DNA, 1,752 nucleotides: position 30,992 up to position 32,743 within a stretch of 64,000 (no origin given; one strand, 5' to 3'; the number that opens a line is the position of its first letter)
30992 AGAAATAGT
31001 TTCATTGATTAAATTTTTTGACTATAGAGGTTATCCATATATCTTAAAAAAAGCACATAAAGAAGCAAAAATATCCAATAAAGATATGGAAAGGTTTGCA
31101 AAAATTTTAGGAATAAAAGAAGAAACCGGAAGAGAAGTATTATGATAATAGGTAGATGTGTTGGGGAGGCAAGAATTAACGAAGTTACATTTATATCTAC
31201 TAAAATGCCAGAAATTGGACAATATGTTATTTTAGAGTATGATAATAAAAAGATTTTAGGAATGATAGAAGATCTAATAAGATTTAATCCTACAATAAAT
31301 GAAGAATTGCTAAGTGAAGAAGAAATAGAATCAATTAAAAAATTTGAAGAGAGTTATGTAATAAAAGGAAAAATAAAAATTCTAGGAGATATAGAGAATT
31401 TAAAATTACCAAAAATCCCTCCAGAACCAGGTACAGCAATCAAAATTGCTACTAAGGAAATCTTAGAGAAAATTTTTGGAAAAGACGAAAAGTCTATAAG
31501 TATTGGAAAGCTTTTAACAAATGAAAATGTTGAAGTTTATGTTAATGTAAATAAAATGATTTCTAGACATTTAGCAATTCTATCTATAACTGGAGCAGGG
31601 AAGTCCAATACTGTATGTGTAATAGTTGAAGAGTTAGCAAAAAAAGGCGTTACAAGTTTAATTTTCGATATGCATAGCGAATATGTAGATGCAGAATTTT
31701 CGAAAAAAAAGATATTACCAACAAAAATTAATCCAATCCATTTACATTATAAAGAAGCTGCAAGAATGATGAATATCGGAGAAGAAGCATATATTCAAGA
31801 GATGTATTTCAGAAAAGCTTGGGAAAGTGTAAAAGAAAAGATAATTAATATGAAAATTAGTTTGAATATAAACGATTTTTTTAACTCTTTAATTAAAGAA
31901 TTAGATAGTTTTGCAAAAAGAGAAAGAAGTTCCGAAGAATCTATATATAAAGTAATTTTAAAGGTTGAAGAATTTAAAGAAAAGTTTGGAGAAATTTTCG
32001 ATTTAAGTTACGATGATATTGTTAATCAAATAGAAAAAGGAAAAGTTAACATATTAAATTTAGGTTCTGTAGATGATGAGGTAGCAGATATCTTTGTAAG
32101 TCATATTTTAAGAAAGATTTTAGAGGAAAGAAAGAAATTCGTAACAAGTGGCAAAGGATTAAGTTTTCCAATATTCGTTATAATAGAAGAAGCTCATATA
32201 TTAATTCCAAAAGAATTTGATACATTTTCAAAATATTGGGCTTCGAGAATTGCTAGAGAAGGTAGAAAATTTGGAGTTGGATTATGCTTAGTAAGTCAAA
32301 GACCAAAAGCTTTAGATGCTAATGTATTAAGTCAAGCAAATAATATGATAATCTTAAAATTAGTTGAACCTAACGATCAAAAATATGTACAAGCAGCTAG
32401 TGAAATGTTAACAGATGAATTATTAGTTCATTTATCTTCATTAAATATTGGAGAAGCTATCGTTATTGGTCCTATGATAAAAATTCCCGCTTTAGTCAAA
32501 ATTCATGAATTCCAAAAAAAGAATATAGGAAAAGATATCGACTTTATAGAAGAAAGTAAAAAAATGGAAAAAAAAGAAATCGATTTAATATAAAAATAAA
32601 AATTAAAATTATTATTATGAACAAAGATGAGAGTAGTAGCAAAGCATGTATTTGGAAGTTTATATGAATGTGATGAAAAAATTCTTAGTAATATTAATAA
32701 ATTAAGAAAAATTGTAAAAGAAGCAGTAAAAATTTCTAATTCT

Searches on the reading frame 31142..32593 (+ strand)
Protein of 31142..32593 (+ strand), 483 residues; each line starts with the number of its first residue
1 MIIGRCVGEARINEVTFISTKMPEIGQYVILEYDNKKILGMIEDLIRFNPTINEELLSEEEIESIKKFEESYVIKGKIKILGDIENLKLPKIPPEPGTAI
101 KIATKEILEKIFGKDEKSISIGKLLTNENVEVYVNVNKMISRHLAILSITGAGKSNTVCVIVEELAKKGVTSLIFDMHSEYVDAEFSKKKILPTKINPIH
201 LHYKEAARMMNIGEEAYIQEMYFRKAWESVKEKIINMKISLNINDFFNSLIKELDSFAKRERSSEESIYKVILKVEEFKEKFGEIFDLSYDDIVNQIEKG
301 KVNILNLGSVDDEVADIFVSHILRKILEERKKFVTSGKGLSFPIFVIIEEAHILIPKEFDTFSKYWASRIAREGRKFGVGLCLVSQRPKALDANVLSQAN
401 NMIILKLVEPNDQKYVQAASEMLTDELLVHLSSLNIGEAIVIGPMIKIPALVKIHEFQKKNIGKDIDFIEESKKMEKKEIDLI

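Call 75: search_protein_families(library=pfam, proteins=[window:31142-32593:+], max_evalue=0.001)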
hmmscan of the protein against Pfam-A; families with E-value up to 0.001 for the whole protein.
window:31142-32593:+ (483 aa): 3 families
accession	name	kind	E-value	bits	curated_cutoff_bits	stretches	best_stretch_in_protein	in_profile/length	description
PF01935.23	DUF87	-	1.5e-50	172.8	23.2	1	119-326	1-220/220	Helicase HerA, central domain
PF09378.16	HAS-barrel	-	9.8e-13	48.5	25.2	1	3-86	1-90/90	HAS barrel domain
PF05872.18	HerA_C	-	3.7e-10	39.5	22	1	263-441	176-361/502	Helicase HerA-like C-terminal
